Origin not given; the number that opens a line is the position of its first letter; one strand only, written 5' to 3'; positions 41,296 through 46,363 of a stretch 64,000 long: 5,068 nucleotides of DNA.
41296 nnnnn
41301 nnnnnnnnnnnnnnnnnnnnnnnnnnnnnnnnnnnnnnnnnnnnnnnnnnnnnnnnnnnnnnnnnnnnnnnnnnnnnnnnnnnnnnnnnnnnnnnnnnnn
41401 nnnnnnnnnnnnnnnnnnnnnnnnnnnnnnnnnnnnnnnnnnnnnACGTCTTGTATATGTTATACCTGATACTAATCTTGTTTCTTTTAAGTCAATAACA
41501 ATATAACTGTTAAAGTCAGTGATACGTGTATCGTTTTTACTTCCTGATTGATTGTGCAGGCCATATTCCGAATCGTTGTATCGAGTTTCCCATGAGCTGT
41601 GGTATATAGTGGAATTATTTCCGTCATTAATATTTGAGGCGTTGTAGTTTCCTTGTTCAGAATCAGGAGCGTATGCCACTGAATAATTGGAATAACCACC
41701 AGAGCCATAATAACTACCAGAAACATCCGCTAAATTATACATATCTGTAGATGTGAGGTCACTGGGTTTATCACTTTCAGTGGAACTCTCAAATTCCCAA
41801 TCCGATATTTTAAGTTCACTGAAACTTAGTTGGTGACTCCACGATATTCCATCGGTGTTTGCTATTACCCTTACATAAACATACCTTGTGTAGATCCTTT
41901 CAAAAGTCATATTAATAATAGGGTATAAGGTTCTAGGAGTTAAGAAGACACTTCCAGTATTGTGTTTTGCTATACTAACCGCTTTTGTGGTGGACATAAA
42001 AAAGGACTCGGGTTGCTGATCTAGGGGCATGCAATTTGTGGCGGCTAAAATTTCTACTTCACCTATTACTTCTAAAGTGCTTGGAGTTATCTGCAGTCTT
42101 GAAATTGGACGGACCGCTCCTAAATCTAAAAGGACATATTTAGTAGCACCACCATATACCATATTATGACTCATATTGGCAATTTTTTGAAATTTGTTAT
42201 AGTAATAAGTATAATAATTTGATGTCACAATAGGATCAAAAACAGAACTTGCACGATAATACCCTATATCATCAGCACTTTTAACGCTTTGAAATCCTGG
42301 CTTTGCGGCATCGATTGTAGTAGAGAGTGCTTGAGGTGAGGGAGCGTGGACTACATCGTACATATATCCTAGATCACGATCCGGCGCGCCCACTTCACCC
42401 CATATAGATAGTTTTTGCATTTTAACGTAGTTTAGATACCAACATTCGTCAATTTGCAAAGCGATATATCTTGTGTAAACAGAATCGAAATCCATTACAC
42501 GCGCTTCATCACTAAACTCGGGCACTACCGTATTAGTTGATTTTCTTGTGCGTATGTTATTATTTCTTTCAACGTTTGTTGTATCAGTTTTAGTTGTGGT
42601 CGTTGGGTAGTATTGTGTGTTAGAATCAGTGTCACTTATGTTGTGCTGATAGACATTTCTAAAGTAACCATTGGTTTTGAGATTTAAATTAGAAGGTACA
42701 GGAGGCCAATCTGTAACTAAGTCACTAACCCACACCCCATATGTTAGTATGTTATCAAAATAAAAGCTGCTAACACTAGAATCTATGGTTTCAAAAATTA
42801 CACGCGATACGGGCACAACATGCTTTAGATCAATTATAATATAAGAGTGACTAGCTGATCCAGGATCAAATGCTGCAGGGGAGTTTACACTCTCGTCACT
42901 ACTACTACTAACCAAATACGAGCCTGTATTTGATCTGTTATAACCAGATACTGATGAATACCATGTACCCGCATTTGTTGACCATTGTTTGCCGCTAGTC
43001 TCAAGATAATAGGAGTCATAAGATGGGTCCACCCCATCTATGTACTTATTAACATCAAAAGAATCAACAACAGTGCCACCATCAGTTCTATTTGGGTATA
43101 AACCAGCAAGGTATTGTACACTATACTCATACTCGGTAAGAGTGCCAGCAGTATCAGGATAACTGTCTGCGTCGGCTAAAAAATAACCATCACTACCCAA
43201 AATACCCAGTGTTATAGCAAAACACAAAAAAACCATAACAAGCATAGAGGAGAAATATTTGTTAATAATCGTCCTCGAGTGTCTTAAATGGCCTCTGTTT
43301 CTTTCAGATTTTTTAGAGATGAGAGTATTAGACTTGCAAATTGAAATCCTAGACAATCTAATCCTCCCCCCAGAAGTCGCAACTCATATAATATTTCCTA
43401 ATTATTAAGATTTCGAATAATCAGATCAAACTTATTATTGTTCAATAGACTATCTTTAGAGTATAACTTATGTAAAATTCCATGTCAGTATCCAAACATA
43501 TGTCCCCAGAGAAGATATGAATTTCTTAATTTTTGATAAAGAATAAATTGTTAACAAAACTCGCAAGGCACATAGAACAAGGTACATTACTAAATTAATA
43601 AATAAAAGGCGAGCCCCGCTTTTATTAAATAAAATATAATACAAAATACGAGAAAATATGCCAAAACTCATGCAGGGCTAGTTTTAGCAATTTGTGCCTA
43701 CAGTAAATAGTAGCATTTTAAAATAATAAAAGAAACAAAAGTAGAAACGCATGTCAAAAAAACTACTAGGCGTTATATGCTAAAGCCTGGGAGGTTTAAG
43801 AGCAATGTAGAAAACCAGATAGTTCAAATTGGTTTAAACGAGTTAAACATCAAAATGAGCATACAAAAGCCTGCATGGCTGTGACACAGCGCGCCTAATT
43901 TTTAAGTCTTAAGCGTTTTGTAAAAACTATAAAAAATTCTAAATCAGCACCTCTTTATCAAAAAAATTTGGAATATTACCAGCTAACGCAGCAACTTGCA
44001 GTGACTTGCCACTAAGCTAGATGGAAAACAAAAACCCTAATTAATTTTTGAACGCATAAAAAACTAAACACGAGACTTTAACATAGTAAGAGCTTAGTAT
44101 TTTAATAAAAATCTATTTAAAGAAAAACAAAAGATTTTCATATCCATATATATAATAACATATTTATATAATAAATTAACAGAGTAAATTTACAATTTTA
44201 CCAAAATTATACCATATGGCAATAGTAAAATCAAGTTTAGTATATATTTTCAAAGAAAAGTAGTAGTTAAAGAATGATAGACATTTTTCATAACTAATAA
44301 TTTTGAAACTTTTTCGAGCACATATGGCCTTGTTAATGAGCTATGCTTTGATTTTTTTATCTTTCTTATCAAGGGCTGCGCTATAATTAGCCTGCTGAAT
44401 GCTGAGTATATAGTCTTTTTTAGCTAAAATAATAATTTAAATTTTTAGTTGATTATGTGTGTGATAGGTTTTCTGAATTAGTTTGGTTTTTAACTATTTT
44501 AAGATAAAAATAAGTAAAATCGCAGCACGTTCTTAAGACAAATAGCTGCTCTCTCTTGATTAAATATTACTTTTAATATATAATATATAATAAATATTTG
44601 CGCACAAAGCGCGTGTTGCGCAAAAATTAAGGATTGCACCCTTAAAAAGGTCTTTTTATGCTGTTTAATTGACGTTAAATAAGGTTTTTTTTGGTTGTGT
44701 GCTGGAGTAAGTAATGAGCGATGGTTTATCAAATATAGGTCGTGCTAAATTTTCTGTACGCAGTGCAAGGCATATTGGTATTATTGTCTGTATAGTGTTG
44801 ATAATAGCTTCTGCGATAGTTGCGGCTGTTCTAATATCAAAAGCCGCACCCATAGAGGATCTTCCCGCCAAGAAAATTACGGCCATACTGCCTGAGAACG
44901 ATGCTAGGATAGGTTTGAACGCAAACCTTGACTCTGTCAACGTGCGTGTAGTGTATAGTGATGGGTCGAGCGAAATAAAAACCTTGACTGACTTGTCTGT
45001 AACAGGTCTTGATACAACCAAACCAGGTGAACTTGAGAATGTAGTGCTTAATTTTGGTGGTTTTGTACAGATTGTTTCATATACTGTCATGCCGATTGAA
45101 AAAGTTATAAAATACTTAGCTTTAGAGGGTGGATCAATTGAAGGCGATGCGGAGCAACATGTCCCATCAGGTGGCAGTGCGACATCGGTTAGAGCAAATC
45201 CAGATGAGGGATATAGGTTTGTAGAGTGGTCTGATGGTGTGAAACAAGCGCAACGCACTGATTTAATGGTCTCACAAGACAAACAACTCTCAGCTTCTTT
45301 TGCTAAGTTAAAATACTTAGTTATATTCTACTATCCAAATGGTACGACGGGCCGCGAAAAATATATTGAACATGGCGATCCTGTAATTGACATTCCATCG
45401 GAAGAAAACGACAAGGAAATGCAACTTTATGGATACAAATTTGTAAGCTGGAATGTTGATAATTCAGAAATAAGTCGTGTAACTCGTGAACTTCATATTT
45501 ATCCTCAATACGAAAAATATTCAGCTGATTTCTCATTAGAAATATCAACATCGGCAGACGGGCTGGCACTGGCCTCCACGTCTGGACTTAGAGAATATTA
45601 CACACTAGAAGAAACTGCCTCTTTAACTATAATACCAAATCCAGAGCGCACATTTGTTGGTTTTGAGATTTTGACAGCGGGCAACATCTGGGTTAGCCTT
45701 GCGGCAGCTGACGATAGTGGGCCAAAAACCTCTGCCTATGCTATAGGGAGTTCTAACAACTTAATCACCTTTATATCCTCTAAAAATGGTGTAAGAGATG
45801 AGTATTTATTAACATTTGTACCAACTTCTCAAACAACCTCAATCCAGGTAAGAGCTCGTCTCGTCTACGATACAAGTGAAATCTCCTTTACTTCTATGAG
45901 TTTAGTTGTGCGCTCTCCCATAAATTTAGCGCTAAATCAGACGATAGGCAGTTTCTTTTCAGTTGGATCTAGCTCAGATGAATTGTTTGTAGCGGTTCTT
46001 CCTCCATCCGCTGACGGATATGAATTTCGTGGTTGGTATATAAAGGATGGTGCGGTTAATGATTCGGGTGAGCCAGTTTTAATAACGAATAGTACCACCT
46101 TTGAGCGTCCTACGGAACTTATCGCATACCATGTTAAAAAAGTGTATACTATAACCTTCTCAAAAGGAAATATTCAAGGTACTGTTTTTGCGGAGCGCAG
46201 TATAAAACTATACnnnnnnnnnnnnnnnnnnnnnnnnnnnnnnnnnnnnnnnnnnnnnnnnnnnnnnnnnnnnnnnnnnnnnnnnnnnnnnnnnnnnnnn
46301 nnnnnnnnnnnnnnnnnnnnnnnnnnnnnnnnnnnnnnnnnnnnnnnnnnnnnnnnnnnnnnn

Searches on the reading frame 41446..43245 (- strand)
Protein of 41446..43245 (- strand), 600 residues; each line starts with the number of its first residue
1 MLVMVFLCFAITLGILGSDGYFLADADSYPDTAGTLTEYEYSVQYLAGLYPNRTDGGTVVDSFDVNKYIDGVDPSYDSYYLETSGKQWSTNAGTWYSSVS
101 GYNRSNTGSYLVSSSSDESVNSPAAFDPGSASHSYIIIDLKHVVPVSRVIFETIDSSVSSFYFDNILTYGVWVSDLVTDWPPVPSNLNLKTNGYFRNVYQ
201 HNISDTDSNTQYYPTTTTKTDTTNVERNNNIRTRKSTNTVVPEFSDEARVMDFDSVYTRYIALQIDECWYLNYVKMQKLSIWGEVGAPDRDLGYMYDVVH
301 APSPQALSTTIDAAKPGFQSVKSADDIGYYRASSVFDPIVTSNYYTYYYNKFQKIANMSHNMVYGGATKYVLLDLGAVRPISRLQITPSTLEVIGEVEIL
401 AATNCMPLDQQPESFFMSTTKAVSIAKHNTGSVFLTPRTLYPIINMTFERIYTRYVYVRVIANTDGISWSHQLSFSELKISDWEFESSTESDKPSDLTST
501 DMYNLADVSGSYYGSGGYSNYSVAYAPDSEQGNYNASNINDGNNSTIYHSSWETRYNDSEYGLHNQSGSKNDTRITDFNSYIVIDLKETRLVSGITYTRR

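Call 20: find_related_loci(query=window:41746-43245:-, collection=metagenome_contigs, flank=10000)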
Query window:41746-43245:- (500 aa) in metagenome_contigs; peptide patterns used: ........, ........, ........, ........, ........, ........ (x = any residue, [..] = any of these).
123 stretches matched a pattern, but none encodes a relative of the query by tblastn (E <= 1e-3).

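Call 70: search_protein_representatives(protein=window:41446-43245:-)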
Query: 600 residues. Proteins with E-value up to 0.001 (for the whole library): 1; up to 1e-10: 1; up to 1e-30: 1. The best 1 are listed.
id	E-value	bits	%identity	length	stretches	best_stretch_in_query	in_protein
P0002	0.0e+00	1346.7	100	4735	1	1-600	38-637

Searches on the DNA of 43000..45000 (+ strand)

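Call 4: search_rna_families(source=window, start=43000, end=45000, threshold=evalue, max_evalue=10, show_alignments=3)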
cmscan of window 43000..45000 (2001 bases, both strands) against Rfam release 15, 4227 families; matches with E-value up to 10: 7.
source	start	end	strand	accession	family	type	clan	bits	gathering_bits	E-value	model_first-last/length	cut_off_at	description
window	44592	44661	+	RF02074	STnc240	Gene; sRNA;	-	21.3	55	4.6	1-77/77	no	Enterobacterial sRNA STnc240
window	43881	43950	-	RF00105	SNORD115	Gene; snRNA; snoRNA; CD-box;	-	19.3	39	2.4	1-82/82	no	Small nucleolar RNA SNORD115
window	43772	43813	+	RF04266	mir-9412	Gene; miRNA;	-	17.2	70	7.1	1-64/64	no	mir-9412 microRNA precursor family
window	43798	43952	-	RF00027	let-7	Gene; miRNA;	CL00148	17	53.5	5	1-84/84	no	let-7 microRNA precursor family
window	43580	43611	+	RF01078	PK-PYVV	Cis-reg;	-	16.9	65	7.4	1-58/58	no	3'-terminal pseudoknot in PYVV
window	43900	43952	+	RF01726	SAM-II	Cis-reg; riboswitch;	-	16.1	44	9.3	1-60/60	no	SAM-II riboswitch aptamer (SAM-II long loop)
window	43314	43372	-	RF00752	mir-14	Gene; miRNA;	-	15.6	53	8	1-63/63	no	mir-14 microRNA precursor family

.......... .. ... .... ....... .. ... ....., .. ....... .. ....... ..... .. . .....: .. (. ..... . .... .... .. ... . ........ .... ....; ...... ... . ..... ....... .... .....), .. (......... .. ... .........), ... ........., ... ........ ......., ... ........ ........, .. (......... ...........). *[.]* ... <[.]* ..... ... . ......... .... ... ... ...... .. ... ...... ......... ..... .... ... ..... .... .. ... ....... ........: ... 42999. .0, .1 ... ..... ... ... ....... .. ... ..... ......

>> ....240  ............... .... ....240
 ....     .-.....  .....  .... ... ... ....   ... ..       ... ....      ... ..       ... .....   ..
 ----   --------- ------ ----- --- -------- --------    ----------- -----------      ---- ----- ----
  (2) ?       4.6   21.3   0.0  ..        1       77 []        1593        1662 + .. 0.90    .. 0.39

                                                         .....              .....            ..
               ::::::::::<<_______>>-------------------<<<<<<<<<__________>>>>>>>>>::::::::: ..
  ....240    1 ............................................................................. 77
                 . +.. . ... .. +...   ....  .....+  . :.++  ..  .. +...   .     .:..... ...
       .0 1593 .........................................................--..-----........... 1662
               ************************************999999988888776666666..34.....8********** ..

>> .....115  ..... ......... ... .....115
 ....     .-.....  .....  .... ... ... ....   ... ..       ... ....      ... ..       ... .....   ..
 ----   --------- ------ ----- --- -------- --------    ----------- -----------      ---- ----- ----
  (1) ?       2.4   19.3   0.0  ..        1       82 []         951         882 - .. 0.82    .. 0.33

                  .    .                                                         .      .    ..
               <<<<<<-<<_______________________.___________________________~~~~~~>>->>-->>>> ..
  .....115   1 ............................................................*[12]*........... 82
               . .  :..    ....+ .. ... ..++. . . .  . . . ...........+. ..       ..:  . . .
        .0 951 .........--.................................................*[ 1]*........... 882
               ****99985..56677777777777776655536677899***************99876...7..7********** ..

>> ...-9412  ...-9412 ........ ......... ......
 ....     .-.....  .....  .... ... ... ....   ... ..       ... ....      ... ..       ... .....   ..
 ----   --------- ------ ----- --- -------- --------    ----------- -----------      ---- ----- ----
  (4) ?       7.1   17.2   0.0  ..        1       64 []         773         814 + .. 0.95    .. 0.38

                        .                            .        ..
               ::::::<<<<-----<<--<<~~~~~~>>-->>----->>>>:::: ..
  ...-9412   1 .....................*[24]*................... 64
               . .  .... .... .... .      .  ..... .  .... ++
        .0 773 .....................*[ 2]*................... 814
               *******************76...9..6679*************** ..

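Call 73: search_dna_similar(query=window:43357-44713:+, collection=phages, mode=distant, max_rows=5)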
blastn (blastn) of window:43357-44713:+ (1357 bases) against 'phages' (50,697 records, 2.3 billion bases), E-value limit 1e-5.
No match.

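Call 74: search_dna_similar(query=window:43357-44713:+, collection=plasmids, mode=distant, max_rows=5)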
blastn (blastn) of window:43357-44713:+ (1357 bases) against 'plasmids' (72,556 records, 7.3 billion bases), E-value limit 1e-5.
No match.

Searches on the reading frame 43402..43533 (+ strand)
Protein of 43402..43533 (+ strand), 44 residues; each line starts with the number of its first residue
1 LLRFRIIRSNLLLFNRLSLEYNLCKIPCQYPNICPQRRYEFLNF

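Call 46: search_protein_families(library=pfam, proteins=[window:43402-43533:+], max_evalue=1)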
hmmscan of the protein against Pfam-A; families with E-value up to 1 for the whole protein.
seq(44 aa): 0 families

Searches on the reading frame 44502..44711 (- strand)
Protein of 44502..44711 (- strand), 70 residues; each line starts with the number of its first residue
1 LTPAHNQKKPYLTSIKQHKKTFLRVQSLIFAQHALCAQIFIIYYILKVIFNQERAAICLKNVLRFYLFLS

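Call 46: search_protein_families(library=pfam, proteins=[window:44502-44711:-], max_evalue=1)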
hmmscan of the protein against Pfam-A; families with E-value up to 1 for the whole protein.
seq(70 aa): 0 families

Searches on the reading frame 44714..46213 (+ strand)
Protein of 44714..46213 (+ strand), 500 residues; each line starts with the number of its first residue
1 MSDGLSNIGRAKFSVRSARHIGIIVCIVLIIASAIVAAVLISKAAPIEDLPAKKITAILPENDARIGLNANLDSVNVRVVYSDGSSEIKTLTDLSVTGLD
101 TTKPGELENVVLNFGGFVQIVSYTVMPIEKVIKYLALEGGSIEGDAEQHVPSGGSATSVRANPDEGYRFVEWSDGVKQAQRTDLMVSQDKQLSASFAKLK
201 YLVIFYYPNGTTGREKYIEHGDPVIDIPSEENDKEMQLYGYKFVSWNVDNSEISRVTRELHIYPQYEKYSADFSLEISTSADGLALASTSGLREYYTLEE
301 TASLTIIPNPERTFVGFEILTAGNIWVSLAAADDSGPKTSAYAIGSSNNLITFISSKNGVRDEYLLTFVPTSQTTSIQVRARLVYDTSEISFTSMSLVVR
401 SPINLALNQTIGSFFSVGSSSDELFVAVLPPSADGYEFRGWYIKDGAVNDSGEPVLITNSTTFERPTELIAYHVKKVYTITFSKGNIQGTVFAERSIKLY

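Call 14: find_related_loci(query=window:44714-46213:+, collection=genome_contigs, flank=10000)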
Query window:44714-46213:+ (500 aa) in genome_contigs; peptide patterns used: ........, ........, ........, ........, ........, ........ (x = any residue, [..] = any of these).
87 stretches matched a pattern; 2 encode a relative of the query (tblastn E <= 1e-3); 2 distinct loci.
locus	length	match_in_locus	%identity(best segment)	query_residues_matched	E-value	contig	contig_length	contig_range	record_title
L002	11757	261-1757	75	1-500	0e+0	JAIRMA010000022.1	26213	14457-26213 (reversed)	MAG: Christensenellaceae bacterium isolate Cc175_bin76 k119_1661289, whole genome shotgun sequence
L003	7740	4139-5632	59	1-500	0e+0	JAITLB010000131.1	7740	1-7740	MAG: Christensenellaceae bacterium isolate Pcl387_bin85 k119_2742018, whole genome shotgun sequence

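Call 22: find_related_loci(query=A1, collection=metagenome_contigs, flank=10000)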
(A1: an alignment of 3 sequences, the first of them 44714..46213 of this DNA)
Query A1 (500 aa) in metagenome_contigs; peptide patterns used: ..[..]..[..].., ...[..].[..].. (x = any residue, [..] = any of these).
253 stretches matched a pattern, but none encodes a relative of the query by tblastn (E <= 1e-3).

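Call 27: find_homologous_proteins(query=A1, max_evalue=1e-20)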
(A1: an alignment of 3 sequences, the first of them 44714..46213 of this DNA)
Query A1 (3 sequences) (500 aa, profile of the alignment): 1 proteins with E <= 1e-20 among 8000 candidates.
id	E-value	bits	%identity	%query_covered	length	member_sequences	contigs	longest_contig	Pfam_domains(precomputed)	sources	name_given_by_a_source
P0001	4.1e-294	994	59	100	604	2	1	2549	PF09479.17,PF18998.7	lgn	-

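Call 28: find_encoding_contigs(protein=P0001, flank=10000)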
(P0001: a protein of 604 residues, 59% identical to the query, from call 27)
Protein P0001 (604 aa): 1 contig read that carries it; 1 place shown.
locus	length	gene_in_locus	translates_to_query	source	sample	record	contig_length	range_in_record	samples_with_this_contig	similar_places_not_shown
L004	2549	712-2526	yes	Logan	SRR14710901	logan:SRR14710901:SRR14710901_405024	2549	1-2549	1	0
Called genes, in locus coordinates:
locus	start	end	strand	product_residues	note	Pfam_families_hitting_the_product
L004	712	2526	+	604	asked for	PF09479:Flg_new (faint), PF18998:Flg_new_2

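Call 75: find_related_loci(query=A1, collection=viral_contigs, flank=10000)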
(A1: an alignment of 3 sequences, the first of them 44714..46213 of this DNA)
Query A1 (500 aa) in viral_contigs; peptide patterns used: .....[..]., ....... (x = any residue, [..] = any of these).
83 stretches matched a pattern, but none encodes a relative of the query by tblastn (E <= 1e-3).

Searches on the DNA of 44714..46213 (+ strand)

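Call 47: search_rna_families(sources=[L002, L003], threshold=gathering)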
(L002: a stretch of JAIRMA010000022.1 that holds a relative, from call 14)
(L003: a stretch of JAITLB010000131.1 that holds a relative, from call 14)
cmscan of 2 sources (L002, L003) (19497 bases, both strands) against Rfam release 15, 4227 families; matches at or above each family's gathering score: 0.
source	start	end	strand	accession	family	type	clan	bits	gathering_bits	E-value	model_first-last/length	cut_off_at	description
